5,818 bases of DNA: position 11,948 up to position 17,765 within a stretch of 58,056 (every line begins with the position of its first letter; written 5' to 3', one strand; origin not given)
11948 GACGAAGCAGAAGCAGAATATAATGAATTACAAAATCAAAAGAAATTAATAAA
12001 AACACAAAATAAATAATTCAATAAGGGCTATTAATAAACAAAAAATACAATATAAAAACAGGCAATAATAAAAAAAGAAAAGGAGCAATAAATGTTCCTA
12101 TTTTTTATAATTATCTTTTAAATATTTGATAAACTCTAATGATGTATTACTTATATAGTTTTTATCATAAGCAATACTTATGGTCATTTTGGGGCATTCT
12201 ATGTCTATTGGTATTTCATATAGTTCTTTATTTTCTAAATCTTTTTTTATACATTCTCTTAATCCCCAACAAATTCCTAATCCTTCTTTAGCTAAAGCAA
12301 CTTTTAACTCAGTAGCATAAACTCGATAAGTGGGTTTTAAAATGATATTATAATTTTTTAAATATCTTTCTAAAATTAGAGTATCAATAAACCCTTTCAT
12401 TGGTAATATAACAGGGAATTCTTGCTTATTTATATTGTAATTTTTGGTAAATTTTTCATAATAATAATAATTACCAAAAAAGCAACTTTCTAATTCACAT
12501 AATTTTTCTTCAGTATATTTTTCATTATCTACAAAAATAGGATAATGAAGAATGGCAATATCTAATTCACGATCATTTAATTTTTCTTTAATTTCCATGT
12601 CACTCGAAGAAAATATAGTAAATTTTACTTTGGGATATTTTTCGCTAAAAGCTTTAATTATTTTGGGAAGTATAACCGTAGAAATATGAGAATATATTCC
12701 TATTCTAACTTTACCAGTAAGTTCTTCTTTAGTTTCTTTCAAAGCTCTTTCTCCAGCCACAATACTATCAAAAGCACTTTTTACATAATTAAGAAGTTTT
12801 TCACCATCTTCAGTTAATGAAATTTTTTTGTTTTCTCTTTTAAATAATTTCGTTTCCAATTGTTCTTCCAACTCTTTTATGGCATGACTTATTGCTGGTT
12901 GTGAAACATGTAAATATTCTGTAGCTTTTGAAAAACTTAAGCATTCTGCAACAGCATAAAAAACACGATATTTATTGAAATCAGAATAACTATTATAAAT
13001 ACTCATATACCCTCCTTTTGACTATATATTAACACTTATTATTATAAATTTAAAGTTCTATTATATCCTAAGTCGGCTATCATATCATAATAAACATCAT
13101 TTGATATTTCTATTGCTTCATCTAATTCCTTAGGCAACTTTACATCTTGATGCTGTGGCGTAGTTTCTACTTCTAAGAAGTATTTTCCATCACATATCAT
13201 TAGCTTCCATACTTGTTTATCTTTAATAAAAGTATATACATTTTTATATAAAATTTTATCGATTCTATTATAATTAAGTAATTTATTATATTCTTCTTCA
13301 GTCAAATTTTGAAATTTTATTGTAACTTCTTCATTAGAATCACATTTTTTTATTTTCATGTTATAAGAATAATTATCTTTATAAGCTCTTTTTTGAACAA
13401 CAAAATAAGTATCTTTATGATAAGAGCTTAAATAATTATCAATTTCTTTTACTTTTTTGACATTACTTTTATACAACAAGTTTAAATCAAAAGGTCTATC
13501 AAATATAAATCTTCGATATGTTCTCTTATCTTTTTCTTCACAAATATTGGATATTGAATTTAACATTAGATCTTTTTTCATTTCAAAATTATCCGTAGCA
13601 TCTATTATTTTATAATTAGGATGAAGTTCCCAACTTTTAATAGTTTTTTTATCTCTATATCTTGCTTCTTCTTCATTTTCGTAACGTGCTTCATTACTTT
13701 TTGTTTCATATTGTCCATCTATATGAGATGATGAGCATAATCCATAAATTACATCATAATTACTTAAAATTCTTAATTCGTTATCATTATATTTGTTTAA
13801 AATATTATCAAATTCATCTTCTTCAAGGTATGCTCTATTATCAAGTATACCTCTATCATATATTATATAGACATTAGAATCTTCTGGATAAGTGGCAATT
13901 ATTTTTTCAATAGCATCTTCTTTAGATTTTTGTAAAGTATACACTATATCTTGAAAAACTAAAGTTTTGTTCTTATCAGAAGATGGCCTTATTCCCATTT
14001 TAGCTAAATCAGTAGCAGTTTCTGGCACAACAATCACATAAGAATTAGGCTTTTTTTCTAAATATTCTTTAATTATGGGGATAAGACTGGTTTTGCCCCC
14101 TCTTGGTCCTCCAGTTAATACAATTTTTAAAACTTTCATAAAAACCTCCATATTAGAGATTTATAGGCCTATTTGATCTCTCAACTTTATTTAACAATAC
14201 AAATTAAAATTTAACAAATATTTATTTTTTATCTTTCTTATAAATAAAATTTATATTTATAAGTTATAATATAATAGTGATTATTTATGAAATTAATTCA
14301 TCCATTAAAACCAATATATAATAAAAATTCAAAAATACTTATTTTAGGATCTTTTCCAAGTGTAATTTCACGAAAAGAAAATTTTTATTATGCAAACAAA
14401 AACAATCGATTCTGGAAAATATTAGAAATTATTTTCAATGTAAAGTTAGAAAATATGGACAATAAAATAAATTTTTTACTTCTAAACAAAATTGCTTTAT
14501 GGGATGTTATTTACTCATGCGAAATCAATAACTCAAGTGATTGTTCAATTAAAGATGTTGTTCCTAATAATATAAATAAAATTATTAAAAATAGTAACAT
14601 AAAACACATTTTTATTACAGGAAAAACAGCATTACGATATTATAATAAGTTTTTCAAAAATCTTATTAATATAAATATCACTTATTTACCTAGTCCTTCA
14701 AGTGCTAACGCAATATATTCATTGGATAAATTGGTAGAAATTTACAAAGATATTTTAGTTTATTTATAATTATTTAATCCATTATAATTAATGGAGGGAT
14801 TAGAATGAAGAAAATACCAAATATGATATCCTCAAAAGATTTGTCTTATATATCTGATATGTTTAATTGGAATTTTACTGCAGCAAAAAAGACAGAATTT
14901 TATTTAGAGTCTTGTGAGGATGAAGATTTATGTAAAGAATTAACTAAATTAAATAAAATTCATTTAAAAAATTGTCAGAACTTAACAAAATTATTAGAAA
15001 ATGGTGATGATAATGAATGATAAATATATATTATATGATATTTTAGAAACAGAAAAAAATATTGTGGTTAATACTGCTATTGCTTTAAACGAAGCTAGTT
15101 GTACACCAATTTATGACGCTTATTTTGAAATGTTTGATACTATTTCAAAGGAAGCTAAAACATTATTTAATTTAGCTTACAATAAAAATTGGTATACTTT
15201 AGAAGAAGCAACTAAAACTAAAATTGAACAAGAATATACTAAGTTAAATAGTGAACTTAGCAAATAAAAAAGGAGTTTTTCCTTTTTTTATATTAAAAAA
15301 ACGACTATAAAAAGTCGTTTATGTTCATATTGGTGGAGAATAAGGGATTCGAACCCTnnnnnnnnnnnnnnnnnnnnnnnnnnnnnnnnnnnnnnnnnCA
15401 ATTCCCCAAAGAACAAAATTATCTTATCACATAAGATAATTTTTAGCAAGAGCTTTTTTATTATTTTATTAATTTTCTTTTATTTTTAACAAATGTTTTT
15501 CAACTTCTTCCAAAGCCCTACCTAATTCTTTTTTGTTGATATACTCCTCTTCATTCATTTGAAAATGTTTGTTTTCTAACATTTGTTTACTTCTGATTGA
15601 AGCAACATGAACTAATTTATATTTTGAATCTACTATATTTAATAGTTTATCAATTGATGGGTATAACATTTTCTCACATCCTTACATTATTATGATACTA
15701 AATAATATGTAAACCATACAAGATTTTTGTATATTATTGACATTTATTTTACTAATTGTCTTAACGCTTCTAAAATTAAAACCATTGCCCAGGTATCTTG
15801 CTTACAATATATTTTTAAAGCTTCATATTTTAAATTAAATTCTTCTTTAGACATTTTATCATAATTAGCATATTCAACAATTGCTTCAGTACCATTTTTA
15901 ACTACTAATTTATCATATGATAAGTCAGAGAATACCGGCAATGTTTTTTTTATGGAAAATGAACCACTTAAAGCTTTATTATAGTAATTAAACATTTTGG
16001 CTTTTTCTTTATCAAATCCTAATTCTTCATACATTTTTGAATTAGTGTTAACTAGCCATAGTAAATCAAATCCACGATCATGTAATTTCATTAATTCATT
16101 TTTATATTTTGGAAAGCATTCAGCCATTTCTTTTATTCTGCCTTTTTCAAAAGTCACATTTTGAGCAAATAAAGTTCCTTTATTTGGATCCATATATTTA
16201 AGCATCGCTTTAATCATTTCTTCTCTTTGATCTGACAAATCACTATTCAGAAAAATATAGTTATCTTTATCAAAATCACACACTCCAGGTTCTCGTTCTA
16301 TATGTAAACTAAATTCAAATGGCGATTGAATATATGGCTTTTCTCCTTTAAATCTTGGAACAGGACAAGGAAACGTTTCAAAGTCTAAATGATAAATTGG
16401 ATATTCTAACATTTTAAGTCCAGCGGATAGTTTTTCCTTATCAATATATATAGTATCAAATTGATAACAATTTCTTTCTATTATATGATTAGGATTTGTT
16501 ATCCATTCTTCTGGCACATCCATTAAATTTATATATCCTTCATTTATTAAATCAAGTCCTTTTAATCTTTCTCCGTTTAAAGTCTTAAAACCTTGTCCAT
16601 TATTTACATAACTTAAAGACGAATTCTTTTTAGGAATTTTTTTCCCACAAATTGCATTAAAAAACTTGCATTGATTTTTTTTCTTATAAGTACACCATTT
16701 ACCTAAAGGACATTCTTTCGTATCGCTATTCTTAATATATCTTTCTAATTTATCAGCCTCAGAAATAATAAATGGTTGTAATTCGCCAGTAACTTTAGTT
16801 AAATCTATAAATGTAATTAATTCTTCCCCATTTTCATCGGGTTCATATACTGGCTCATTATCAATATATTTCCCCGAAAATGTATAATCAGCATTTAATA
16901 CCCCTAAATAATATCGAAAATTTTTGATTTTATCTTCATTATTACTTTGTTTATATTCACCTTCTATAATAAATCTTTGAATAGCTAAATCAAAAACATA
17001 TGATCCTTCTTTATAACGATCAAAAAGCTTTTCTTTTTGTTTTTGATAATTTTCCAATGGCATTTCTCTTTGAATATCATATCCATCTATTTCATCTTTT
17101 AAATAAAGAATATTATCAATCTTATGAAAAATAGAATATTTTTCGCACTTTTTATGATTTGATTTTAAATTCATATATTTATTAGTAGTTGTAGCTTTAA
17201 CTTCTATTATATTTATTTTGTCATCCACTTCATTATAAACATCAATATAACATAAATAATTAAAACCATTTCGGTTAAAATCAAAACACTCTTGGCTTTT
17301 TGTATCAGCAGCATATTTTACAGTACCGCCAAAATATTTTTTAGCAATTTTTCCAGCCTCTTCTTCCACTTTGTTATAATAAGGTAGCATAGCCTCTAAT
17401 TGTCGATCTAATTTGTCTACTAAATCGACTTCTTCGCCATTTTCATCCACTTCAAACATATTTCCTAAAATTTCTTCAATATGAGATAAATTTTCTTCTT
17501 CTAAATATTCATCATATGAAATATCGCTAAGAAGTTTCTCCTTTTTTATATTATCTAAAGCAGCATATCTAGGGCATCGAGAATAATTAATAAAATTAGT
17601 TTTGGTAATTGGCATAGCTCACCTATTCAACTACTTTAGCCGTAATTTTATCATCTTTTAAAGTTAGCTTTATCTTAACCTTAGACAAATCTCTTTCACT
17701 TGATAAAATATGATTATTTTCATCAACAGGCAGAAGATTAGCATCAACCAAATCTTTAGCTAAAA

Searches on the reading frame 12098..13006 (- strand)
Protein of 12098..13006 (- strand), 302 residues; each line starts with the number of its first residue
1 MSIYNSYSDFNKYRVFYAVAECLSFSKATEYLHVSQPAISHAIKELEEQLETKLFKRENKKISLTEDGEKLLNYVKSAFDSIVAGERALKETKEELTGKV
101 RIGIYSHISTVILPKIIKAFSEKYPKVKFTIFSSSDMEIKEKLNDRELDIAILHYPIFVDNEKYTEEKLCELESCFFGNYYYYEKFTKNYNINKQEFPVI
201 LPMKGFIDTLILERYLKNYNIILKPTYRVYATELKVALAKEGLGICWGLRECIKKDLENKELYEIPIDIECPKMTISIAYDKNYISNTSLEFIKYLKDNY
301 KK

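Call 53: search_protein_families(library=pfam, proteins=[window:12098-13006:-], max_evalue=0.0001)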
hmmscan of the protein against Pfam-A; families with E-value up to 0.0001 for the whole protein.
window:12098-13006:- (302 aa): 2 families
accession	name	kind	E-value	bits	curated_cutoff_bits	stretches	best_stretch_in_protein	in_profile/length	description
PF03466.25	LysR_substrate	-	6.5e-25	88.2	28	1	94-299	2-207/209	LysR substrate binding domain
PF00126.33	HTH_1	-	9.1e-22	77.2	26.6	1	11-69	2-60/60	Bacterial regulatory helix-turn-helix protein, lysR family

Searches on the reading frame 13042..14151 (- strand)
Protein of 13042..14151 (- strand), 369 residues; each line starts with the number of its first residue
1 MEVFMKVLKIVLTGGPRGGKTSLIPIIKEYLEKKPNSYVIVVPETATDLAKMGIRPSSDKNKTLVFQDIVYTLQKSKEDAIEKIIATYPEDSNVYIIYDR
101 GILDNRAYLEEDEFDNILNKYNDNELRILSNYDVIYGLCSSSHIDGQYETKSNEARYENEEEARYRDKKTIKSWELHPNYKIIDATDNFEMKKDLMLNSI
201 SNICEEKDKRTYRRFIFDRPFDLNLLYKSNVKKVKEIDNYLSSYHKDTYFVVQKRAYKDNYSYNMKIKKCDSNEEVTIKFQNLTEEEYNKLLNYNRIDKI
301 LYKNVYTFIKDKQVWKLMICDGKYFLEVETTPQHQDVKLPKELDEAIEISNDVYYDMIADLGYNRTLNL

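Call 53: search_protein_families(library=pfam, proteins=[window:13042-14151:-], max_evalue=0.0001)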
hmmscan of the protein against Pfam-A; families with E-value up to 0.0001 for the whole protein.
window:13042-14151:- (369 aa): 1 family
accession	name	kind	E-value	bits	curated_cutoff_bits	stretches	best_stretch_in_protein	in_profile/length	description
PF13521.12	AAA_28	-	1.7e-14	54.8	27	1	9-189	1-161/164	AAA domain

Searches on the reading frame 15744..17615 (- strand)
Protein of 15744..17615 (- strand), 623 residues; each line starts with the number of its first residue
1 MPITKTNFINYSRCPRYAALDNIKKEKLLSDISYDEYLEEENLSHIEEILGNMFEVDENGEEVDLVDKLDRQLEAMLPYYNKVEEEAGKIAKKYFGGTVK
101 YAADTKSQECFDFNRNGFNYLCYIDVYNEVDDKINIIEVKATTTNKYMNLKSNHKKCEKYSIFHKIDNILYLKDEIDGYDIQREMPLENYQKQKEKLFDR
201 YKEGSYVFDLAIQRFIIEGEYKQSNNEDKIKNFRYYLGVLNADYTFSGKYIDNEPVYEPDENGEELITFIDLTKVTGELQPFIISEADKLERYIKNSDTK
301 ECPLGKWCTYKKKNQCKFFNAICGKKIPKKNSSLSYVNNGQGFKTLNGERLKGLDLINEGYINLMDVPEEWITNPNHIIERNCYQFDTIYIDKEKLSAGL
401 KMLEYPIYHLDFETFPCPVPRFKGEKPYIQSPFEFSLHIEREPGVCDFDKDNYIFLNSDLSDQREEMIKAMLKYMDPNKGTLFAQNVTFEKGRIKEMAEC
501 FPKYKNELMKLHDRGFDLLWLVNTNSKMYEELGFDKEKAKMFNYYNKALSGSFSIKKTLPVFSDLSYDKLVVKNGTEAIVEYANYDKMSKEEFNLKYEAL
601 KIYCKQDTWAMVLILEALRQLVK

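Call 53: search_protein_families(library=pfam, proteins=[window:15744-17615:-], max_evalue=0.0001)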
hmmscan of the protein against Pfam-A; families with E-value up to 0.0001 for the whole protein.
window:15744-17615:- (623 aa): 1 family
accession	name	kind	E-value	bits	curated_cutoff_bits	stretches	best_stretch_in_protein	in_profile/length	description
PF11074.14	DUF2779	-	5.7e-30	104.6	23.3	1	408-554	1-126/126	Domain of unknown function(DUF2779)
